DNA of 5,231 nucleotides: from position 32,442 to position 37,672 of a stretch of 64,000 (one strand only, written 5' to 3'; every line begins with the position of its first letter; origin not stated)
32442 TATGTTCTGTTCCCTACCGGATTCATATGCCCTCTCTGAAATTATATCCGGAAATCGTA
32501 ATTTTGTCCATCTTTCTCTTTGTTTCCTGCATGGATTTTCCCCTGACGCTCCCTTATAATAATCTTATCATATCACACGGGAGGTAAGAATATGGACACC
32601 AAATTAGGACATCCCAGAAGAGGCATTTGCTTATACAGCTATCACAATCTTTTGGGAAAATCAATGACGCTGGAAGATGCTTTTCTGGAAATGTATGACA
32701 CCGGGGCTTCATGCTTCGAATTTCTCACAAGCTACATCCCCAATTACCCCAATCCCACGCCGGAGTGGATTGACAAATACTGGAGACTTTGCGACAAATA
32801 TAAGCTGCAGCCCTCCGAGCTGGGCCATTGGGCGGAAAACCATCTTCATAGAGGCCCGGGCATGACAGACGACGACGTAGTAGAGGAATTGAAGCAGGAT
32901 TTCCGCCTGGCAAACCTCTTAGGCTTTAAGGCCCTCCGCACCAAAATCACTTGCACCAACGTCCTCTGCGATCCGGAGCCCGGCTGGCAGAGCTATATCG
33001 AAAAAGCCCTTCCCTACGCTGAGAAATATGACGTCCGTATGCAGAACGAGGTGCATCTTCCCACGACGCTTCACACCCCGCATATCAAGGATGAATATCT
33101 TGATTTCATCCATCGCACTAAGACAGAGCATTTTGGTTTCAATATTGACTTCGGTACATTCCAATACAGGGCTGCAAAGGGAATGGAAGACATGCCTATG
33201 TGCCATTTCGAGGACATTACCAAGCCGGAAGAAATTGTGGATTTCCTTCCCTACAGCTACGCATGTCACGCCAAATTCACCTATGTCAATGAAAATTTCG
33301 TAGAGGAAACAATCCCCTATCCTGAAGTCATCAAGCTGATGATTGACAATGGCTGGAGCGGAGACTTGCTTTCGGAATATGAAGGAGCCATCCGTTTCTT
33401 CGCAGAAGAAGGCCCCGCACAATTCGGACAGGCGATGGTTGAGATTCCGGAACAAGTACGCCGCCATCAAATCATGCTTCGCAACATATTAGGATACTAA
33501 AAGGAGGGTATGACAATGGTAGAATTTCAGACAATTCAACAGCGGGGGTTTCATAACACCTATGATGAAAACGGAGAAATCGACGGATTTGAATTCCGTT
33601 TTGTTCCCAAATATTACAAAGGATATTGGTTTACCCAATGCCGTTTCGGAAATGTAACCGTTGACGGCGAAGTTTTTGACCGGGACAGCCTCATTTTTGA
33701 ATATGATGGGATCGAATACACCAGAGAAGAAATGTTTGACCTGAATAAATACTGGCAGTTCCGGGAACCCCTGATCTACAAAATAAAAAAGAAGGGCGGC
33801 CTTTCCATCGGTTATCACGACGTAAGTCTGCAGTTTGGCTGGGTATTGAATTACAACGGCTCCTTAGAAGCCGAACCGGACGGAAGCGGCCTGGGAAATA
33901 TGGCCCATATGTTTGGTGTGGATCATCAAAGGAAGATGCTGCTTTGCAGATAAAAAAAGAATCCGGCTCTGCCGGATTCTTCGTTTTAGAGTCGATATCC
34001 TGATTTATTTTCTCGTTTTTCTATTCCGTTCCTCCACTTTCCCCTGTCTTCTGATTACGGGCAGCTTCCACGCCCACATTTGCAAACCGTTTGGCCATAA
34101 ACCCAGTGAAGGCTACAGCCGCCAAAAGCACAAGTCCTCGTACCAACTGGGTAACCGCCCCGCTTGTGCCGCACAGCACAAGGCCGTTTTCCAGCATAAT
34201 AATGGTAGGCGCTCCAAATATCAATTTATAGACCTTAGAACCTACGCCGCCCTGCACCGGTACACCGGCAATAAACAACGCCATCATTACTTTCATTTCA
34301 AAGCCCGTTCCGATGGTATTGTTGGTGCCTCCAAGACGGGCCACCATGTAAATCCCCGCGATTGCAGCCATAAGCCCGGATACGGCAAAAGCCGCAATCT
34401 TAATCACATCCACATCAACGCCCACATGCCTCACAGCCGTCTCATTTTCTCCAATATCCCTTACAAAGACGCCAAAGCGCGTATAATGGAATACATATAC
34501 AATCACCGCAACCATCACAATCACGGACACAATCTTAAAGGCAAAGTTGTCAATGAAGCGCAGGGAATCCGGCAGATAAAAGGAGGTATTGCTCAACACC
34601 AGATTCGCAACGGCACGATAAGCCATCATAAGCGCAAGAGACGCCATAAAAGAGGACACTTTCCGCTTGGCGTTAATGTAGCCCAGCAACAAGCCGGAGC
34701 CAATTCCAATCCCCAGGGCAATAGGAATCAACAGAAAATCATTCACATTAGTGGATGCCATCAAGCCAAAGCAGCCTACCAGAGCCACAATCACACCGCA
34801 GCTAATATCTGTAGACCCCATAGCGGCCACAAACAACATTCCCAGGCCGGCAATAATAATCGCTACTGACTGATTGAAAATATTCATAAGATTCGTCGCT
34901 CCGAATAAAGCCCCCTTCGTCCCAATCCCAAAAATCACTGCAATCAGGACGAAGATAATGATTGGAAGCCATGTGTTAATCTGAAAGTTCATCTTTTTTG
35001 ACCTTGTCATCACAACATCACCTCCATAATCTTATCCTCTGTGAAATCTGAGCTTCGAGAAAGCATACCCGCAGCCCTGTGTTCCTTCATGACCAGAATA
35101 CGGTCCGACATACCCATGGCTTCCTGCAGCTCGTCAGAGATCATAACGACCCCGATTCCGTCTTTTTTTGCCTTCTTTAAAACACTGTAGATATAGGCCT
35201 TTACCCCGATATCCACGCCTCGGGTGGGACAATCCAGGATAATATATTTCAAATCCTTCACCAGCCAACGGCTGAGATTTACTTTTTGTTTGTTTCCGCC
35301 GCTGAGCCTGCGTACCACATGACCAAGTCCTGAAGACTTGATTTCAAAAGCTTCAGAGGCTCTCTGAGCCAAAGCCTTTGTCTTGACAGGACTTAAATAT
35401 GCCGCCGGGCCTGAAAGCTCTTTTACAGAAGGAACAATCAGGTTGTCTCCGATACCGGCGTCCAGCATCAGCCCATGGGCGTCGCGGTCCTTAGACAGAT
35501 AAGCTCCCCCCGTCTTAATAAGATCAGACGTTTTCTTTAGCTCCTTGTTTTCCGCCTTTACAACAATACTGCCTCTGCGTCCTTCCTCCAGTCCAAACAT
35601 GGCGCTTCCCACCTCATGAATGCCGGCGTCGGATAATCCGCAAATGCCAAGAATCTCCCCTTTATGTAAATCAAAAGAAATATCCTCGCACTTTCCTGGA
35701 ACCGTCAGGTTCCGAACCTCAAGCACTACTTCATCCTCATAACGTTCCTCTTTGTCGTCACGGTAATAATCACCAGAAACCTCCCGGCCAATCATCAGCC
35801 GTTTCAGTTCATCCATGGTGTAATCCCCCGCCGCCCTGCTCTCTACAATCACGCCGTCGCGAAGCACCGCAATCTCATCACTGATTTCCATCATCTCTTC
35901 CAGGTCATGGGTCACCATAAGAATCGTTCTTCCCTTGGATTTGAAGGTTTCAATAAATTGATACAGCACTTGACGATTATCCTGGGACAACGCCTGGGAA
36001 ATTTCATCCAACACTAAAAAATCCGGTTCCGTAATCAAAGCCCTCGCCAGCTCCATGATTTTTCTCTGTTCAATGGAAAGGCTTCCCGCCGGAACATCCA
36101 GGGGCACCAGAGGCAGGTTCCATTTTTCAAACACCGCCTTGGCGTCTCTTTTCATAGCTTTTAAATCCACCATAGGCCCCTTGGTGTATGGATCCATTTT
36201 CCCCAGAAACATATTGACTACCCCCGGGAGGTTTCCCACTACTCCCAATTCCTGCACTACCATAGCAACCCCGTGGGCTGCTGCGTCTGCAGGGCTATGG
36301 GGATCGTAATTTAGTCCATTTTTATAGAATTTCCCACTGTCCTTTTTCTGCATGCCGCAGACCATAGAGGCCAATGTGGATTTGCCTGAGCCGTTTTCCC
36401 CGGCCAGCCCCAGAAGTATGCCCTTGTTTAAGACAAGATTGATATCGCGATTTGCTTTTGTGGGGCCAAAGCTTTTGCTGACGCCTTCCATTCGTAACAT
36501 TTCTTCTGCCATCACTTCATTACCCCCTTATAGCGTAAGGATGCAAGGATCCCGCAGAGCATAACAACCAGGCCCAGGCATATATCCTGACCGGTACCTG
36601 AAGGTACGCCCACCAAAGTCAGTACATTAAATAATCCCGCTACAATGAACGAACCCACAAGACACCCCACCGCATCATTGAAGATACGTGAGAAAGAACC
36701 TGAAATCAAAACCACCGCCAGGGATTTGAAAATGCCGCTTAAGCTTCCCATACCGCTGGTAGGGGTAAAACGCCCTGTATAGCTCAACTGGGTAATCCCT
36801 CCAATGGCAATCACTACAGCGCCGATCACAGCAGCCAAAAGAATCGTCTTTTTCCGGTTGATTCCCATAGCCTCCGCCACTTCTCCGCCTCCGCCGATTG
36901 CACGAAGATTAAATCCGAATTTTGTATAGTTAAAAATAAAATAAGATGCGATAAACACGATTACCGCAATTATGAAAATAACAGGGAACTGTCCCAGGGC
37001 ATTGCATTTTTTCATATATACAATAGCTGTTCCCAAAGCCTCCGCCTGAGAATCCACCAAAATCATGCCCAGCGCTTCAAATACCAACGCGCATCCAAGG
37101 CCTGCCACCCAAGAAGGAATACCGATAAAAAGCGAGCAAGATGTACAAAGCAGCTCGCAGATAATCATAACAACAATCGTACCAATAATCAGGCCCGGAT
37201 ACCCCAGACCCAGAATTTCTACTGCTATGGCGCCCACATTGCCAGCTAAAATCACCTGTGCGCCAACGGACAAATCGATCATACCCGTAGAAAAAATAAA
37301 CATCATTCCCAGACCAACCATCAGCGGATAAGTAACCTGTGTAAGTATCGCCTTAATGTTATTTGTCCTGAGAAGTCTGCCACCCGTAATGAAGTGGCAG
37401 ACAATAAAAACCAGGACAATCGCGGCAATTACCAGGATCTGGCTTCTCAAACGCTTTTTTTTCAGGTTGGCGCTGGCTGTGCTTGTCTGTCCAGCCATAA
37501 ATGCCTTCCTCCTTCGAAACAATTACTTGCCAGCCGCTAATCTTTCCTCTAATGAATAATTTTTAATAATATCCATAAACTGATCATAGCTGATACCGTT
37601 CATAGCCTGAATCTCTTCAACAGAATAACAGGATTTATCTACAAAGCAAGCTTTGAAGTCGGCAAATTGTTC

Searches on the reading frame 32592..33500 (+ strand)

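Call 65: search_protein_families(library=pfam, proteins=[window:32592-33500:+], max_evalue=0.0001)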
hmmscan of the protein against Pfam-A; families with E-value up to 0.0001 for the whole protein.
window:32592-33500:+ (302 aa): 1 family
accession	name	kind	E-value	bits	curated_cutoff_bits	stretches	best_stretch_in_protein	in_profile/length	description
PF01261.30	AP_endonuc_2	-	1.7e-11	44.7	31.1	1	36-271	6-234/249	Xylose isomerase-like TIM barrel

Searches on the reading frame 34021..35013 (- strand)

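Call 65: search_protein_families(library=pfam, proteins=[window:34021-35013:-], max_evalue=0.0001)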
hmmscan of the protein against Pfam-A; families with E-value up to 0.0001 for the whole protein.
window:34021-35013:- (330 aa): 1 family
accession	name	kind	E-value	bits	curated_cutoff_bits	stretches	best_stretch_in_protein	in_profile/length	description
PF02653.21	BPD_transp_2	-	1.4e-30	106.8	26.8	1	42-300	2-269/269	Branched-chain amino acid transport system / permease component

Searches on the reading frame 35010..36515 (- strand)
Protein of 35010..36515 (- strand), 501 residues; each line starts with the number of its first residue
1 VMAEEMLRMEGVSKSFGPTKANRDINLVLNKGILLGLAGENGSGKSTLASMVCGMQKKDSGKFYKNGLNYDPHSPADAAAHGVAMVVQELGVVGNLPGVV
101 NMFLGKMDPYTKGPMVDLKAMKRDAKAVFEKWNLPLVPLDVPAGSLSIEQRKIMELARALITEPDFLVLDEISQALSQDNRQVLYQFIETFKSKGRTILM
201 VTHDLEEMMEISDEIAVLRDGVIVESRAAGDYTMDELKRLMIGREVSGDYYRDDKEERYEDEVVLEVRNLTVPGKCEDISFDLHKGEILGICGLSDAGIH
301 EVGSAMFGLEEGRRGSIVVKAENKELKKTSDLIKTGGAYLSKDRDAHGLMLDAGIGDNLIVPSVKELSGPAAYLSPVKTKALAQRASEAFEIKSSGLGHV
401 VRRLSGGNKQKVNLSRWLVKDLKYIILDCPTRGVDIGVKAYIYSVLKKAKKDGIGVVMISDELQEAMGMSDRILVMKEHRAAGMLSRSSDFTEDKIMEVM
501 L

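Call 65: search_protein_families(library=pfam, proteins=[window:35010-36515:-], max_evalue=0.0001)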
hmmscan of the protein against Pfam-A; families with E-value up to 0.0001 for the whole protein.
window:35010-36515:- (501 aa): 1 family
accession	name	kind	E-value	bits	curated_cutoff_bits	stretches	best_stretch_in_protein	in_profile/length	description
PF00005.33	ABC_tran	-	2.3e-32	112.9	25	2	23-172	2-135/137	ABC transporter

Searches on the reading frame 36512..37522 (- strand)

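Call 65: search_protein_families(library=pfam, proteins=[window:36512-37522:-], max_evalue=0.0001)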
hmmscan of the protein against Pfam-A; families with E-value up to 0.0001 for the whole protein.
window:36512-37522:- (336 aa): 1 family
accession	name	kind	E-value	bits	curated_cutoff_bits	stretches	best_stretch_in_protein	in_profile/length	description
PF02653.21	BPD_transp_2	-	1.6e-20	73.8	26.8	1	56-310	2-255/269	Branched-chain amino acid transport system / permease component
